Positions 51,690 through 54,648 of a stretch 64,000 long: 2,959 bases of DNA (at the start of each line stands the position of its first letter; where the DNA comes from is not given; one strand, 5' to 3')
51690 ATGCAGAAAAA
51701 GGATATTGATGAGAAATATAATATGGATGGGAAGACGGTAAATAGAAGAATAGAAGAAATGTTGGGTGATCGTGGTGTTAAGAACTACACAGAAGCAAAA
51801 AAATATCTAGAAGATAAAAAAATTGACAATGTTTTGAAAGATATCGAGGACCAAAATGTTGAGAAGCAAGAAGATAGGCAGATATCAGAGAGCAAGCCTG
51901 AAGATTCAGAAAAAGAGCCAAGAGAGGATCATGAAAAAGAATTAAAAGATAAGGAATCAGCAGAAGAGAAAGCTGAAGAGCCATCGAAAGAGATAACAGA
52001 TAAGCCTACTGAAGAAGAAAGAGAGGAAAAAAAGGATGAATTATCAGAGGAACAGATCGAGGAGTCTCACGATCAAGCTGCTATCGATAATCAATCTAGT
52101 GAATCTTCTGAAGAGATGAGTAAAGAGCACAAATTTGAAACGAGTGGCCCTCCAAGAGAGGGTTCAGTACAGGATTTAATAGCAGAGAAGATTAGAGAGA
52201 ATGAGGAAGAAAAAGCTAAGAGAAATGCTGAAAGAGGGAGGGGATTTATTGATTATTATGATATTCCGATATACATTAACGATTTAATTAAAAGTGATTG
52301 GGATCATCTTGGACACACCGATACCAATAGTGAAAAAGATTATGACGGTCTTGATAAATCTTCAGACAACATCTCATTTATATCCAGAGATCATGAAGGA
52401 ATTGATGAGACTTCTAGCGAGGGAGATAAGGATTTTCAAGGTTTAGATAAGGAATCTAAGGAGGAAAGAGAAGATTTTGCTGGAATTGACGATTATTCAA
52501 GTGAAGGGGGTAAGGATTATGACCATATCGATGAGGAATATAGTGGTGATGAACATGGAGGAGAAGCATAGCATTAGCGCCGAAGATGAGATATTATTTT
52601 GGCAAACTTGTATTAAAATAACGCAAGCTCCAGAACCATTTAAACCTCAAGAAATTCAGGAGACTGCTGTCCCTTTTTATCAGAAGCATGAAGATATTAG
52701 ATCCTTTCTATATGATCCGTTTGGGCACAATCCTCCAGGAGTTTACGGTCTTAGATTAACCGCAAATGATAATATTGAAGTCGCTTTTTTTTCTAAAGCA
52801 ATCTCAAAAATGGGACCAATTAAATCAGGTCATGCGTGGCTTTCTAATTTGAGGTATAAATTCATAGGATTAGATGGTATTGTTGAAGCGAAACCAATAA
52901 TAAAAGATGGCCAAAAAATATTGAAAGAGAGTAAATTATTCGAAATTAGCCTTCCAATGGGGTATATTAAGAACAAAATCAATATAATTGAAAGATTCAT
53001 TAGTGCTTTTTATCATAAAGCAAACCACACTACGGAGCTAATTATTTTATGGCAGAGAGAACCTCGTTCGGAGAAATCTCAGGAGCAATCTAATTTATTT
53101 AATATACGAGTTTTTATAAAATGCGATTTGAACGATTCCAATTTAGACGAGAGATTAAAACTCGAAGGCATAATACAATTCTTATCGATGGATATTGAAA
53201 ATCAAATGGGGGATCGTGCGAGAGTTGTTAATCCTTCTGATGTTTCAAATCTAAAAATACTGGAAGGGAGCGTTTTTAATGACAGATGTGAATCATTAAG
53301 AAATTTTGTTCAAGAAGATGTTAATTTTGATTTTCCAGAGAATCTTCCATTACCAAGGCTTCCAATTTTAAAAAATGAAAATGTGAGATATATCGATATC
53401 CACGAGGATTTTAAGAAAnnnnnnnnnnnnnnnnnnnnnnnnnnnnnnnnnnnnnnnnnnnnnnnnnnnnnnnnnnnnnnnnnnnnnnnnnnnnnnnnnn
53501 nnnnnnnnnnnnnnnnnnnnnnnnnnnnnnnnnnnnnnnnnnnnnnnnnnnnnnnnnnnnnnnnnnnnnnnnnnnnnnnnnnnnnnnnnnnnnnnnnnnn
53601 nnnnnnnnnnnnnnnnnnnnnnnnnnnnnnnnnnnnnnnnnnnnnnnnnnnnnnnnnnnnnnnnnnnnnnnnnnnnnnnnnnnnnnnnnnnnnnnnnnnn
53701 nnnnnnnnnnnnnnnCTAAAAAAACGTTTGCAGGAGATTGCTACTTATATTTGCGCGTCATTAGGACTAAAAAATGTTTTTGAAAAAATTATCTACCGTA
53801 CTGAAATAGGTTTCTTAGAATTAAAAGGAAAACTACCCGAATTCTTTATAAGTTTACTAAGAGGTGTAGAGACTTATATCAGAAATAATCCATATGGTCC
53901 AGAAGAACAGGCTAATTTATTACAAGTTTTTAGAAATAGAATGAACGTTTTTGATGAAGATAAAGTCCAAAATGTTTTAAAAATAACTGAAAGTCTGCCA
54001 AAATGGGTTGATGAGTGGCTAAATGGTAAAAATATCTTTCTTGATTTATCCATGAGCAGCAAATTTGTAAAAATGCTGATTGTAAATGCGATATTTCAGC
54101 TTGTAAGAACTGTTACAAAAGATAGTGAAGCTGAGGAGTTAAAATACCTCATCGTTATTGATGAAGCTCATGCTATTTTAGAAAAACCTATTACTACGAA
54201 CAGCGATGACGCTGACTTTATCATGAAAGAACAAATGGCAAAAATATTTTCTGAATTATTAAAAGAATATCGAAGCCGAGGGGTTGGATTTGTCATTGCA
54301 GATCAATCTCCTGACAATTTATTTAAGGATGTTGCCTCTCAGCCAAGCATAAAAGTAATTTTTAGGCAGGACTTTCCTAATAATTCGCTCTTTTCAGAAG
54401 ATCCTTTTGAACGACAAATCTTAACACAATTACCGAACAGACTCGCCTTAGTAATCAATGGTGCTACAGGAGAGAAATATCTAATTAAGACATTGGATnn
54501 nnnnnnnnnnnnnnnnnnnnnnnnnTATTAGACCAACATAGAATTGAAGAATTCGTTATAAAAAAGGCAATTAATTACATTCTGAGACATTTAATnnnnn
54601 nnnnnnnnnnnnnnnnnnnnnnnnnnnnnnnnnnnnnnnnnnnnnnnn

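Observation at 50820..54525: GIY-YIG nuclease overlapping a HerA-like ATPase: candidate new HerA-associated two-gene system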

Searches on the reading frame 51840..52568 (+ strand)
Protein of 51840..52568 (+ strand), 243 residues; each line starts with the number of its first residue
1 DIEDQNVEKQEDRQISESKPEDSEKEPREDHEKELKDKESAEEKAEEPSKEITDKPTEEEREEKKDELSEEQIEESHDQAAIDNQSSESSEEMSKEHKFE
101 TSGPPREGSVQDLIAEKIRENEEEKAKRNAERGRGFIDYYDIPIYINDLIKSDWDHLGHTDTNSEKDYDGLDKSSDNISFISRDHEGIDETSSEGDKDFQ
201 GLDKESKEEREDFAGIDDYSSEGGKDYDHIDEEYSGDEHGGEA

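Call 104: search_protein_families(library=pfam, proteins=[window:51840-52568:+], max_evalue=10)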
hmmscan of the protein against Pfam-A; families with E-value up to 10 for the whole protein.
window:51840-52568:+ (243 aa): 2 families
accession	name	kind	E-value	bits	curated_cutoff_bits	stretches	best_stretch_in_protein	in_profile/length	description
PF16176.10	T-box_assoc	-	1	9.8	22.8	1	56-140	136-225/226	T-box transcription factor-associated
PF19105.5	DUF5792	-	9.4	6.9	26.8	1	46-127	12-89/159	Family of unknown function (DUF5792)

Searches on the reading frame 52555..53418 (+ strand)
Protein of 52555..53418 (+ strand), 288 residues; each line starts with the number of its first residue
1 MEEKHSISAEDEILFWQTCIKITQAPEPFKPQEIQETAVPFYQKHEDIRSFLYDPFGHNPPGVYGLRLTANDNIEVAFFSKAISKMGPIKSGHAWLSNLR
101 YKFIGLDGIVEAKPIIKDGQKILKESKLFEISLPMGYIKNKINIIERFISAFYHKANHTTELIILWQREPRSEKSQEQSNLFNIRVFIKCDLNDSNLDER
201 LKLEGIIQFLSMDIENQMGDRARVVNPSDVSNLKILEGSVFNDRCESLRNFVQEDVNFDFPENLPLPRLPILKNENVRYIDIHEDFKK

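Call 67: predict_structure(alignment_id=A5)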
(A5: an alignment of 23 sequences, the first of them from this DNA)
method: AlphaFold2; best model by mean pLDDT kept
length: 288 residues; sequences in the alignment: 23
mean_pLDDT: 74.0   pTM: 0.76
mean pLDDT of the five models: 74.0, 73.8, 73.0, 71.0, 70.4
residues with pLDDT >= 90: 72; 70-90: 114; 50-70: 57; < 50: 45
segments of 3 or more residues with pLDDT < 50: 1-7, 28-31, 38-48, 268-288
pLDDT, mean of each block of 10 residues (from residue 1): 48 88 63 50 42 81 91 86 91 90 79 81 73 81 80 76 91 69 90 84 91 87 89 89 60 61 50 36 42
secondary structure, 60 per line:
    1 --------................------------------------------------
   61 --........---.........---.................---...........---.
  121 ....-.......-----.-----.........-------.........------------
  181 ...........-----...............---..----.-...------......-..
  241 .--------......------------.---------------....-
elements in order: H9-12 E13-24 E63-70 E74-82 H86-102 E106-116 H120-124 E126-132 H144-152 E160-168 E181-191 H197-211 E223-225 H232-237 E250-252 H284-287

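Call 83: fold_search(model_id=the predicted structure, library=pdb)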
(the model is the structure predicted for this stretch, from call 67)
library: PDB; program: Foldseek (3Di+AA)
matches with E <= 10: 842; with E <= 0.001: 1
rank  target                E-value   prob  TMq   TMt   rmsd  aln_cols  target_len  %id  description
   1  8y1j_B                5.0e-04  0.99  0.23  0.16  11.5       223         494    8  Structure of the pyridoxal 5'-phosphate-dependent (PLP) threonine deaminase ilvA1 from Pseudomonas aeruginosa PAO1 (released 2024-05-22)
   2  5f9p_A                2.5e-03  0.54  0.19  0.21  18.1       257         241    8  Crystal structure study of anthrone oxidase-like protein (released 2016-12-14)
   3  8zls_A                3.9e-03  0.95  0.31  0.20   9.3       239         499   12  Apo structure of BBE-like oxidative cyclase MaDS1 (released 2025-08-13)
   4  2ipi_A                4.4e-03  0.99  0.37  0.24   9.3       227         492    9  Crystal Structure of Aclacinomycin Oxidoreductase (released 2007-01-23)
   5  7b9f_E                4.9e-03  0.94  0.24  0.39   9.3       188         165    8  Structure of the mycobacterial ESX-5 Type VII Secretion System hexameric pore complex (released 2021-07-07)
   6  3hsu_A                5.2e-03  0.96  0.35  0.23   8.2       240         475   11  Functional roles of the 6-s-cysteinyl, 8 alpha-N1-histidyl FAD in Glucooligosaccharide Oxidase from Acremonium strictu (released 2009-06-30)
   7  5i1v_C                5.2e-03  0.96  0.33  0.22   9.5       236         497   10  Crystal structure of CrmK, a flavoenzyme involved in the shunt product recycling mechanism in caerulomycin biosynthesi (released 2017-02-15)
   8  5i1v_A                7.7e-03  0.96  0.34  0.22   9.4       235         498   10  Crystal structure of CrmK, a flavoenzyme involved in the shunt product recycling mechanism in caerulomycin biosynthesi (released 2017-02-15)
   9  2bvf_A                8.2e-03  0.95  0.29  0.21   7.0       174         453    8  Crystal structure of 6-hydoxy-D-nicotine oxidase from Arthrobacter nicotinovorans. Crystal Form 3 (P1) (released 2005-08-17)
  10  3mru_A                8.2e-03  0.44  0.21  0.14  21.2       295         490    9  Crystal Structure of Aminoacylhistidine Dipeptidase from Vibrio alginolyticus (released 2010-09-01)
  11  6sgz_D                9.2e-03  0.97  0.29  0.33   8.2       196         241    8  Structure of protomer 2 of the ESX-3 core complex (released 2019-10-09)
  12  1zr6                  9.2e-03  0.92  0.35  0.23   8.0       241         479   10  The crystal structure of an Acremonium strictum glucooligosaccharide oxidase reveals a novel flavinylation (released 2005-09-13)
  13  8y1j_A                1.8e-02  0.72  0.23  0.15  11.8       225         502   10  Structure of the pyridoxal 5'-phosphate-dependent (PLP) threonine deaminase ilvA1 from Pseudomonas aeruginosa PAO1 (released 2024-05-22)
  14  6umm_A                2.1e-02  0.96  0.32  0.32   9.3       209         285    6  A complete structure of the ESX-3 translocon complex (released 2019-10-23)
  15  2y3r_B                2.5e-02  0.93  0.35  0.23   8.4       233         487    7  Structure of the tirandamycin-bound FAD-dependent tirandamycin oxidase TamL in P21 space group (released 2011-06-29)
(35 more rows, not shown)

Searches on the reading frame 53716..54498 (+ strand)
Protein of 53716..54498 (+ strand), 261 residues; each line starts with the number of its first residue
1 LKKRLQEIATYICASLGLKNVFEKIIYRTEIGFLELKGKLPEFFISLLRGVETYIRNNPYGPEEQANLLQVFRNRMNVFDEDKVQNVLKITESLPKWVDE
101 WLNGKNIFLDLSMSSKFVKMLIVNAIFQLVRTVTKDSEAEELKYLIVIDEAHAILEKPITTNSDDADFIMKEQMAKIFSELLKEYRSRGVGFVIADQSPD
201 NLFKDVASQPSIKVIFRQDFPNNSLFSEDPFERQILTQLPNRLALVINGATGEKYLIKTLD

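Call 26: find_related_loci(query=A2, collection=metagenome_contigs, flank=6000)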
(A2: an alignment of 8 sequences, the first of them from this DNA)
Query A2 (261 aa) in metagenome_contigs; peptide patterns used: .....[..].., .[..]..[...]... (x = any residue, [..] = any of these).
569 stretches matched a pattern; 75 encode a relative of the query (tblastn E <= 1e-3); 75 distinct loci.
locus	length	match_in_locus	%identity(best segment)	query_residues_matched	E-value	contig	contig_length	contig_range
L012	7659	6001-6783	93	1-261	2e-162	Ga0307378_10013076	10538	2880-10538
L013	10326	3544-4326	92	1-261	2e-162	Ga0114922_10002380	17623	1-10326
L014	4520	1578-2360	91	1-261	3e-164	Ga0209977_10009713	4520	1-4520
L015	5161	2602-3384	92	1-261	7e-163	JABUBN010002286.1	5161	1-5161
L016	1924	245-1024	91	1-260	9e-173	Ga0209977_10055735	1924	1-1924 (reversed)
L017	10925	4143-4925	90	1-261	1e-159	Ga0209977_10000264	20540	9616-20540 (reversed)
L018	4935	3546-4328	89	1-261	3e-162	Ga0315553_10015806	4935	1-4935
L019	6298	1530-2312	91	1-261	1e-159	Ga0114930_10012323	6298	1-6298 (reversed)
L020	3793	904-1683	90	1-260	6e-164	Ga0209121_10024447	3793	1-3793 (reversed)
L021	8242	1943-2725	89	1-261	1e-156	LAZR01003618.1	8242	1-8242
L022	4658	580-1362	89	1-261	3e-159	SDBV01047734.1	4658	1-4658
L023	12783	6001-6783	89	1-261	1e-155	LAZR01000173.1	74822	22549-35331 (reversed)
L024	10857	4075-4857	88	1-261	8e-155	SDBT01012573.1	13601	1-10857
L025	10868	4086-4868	87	1-261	7e-155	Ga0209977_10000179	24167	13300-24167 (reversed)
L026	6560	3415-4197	87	1-261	3e-155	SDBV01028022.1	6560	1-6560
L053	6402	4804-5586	76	1-261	9e-133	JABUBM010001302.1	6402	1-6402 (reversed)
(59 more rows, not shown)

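Call 30: search_protein_families(library=pfam, proteins=[L053:355-3540:+], max_evalue=0.1)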
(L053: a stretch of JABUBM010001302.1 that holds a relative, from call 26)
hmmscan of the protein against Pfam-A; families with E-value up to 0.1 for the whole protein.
L053:355-3540:+ (1061 aa): 1 family
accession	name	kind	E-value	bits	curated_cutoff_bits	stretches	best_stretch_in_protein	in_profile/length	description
PF12579.13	DUF3755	-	0.065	13.3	25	0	63-86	3-26/34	Protein of unknown function (DUF3755)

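Call 92: find_related_loci(query=A2, collection=viral_contigs, flank=6000)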
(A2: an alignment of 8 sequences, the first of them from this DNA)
Query A2 (261 aa) in viral_contigs; peptide patterns used: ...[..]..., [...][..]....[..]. (x = any residue, [..] = any of these).
600 stretches matched a pattern, but none encodes a relative of the query by tblastn (E <= 1e-3).
